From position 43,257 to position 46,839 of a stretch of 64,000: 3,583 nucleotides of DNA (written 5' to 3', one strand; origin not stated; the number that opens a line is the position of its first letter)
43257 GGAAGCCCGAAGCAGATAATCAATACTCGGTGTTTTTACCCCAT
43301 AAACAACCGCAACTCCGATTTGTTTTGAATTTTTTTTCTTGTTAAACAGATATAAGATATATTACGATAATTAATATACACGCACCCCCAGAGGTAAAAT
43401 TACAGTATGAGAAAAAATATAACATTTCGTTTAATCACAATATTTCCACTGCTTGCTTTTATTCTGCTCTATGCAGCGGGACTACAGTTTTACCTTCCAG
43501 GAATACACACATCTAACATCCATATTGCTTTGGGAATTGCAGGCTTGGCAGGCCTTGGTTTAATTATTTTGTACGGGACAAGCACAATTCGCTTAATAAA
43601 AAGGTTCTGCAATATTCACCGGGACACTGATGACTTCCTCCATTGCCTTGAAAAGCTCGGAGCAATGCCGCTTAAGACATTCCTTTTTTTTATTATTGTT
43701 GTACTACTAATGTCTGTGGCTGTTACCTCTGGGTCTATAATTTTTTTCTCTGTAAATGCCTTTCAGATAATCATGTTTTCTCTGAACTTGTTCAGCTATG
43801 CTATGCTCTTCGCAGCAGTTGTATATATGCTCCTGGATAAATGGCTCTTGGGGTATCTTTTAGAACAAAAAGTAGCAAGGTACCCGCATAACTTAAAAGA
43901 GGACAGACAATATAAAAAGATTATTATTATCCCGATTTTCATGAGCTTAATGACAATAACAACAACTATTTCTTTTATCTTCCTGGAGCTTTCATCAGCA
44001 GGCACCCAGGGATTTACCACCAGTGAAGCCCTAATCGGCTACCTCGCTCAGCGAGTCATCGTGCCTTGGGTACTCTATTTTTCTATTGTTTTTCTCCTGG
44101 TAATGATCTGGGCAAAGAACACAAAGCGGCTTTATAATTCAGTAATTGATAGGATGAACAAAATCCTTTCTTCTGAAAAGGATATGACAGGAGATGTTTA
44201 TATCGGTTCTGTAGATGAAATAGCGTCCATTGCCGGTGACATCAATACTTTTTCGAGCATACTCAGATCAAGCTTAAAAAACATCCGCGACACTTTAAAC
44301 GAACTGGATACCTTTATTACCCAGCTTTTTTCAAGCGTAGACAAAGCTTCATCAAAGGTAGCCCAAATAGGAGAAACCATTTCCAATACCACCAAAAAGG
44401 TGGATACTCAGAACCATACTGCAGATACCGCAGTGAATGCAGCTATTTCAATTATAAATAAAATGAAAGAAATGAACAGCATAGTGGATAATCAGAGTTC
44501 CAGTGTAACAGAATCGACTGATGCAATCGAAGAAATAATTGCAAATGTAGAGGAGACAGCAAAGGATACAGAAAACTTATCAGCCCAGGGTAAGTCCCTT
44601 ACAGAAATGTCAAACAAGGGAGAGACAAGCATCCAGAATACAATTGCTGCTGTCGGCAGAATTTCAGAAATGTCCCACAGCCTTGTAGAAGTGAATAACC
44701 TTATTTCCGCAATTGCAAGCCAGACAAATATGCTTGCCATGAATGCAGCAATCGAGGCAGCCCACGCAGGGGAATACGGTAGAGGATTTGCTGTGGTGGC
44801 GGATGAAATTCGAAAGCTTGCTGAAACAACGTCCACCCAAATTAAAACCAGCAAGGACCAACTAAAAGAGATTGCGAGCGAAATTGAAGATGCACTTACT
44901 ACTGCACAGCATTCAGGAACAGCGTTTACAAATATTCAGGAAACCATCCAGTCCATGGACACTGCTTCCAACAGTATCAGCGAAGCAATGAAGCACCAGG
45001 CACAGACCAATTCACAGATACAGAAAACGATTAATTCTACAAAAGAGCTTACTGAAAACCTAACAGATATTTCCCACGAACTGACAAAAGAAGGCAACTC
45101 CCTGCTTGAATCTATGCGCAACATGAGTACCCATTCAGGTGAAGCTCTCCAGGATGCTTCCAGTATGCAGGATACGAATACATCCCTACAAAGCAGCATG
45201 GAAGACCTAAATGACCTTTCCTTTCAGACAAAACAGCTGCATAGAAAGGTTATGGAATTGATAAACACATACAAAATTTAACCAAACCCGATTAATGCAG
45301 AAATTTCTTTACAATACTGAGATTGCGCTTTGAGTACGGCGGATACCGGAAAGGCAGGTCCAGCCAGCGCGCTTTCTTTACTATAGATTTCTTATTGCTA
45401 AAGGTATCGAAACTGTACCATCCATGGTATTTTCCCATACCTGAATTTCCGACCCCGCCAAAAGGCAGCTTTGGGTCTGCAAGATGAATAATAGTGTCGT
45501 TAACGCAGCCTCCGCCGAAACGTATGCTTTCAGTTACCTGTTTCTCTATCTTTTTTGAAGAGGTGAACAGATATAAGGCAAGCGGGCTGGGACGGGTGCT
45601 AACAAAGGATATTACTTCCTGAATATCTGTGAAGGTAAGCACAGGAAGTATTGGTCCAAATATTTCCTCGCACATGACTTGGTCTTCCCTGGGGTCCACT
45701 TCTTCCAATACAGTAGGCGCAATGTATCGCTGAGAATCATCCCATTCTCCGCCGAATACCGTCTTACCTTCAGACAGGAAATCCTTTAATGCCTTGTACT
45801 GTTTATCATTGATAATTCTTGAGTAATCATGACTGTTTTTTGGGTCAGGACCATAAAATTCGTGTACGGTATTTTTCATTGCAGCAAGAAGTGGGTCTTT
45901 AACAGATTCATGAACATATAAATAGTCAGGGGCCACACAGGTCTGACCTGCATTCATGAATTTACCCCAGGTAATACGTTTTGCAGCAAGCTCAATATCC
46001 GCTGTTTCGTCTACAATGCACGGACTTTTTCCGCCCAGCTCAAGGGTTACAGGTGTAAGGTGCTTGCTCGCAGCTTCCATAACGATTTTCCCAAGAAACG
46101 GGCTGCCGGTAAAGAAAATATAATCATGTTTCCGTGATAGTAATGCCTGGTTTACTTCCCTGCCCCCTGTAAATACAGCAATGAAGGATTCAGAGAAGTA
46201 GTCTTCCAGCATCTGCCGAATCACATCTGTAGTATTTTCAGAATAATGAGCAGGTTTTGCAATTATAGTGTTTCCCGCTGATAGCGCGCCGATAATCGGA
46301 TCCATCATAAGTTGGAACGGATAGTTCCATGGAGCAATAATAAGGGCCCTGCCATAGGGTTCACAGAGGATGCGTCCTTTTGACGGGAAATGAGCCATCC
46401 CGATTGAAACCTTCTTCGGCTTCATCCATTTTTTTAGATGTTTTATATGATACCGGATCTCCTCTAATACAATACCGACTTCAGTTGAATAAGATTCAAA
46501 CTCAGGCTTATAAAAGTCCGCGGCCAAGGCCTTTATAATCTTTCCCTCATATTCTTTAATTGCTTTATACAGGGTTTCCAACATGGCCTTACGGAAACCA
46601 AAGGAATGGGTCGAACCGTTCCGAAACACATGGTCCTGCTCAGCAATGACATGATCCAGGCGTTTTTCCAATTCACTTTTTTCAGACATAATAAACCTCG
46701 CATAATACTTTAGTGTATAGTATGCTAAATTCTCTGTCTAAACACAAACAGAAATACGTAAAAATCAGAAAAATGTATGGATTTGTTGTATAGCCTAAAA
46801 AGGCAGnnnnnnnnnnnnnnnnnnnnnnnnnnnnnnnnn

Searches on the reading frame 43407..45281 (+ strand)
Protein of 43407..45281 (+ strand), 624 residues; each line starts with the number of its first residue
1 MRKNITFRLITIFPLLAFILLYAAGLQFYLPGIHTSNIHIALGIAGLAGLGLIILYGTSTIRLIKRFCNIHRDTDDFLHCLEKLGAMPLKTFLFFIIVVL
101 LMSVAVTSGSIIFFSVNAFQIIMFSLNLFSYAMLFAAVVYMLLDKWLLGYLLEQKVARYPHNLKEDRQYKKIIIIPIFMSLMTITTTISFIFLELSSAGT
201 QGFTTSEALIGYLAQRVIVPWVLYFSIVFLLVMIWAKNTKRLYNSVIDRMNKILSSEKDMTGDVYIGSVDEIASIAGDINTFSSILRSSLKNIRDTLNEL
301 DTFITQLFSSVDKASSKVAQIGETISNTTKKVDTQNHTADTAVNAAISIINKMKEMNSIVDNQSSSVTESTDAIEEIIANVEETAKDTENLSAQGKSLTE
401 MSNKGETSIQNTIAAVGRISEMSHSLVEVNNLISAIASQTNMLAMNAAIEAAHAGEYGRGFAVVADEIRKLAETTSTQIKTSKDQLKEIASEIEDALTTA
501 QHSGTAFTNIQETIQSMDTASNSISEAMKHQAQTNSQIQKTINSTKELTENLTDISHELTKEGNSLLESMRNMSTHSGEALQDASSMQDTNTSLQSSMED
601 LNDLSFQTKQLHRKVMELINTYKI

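Call 12: search_protein_families(library=pfam, proteins=[window:43407-45281:+], max_evalue=0.0001)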
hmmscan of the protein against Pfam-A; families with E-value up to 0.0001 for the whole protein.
window:43407-45281:+ (624 aa): 3 families
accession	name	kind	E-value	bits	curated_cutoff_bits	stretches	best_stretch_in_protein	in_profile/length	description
PF00015.26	MCPsignal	-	1.3e-30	106.9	34.6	1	397-558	6-164/172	Methyl-accepting chemotaxis protein (MCP) signalling domain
PF18052.6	Rx_N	-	3.2e-05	24.4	27.7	0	558-609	18-69/93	Rx N-terminal domain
PF04108.17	ATG17_like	-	9.6e-05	22.5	43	0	283-440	118-277/355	Autophagy protein ATG17-like domain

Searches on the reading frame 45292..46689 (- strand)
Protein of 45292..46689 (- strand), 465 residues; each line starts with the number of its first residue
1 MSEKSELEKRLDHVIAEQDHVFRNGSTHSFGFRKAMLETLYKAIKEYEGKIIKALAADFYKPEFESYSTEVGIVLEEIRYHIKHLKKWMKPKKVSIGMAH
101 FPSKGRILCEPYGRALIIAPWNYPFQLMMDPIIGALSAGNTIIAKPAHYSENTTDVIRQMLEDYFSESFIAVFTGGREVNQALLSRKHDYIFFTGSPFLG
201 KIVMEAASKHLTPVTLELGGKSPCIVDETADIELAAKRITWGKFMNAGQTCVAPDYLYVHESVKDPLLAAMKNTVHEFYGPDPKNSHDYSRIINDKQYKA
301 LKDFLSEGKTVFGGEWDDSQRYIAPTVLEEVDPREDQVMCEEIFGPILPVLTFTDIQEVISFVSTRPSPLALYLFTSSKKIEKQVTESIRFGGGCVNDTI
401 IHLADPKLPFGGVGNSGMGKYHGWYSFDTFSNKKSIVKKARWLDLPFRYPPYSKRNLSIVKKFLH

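Call 12: search_protein_families(library=pfam, proteins=[window:45292-46689:-], max_evalue=0.0001)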
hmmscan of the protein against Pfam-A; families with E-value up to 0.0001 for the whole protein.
window:45292-46689:- (465 aa): 1 family
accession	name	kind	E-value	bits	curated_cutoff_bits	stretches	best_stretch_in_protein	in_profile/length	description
PF00171.27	Aldedh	-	2e-83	281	23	1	10-436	30-461/461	Aldehyde dehydrogenase family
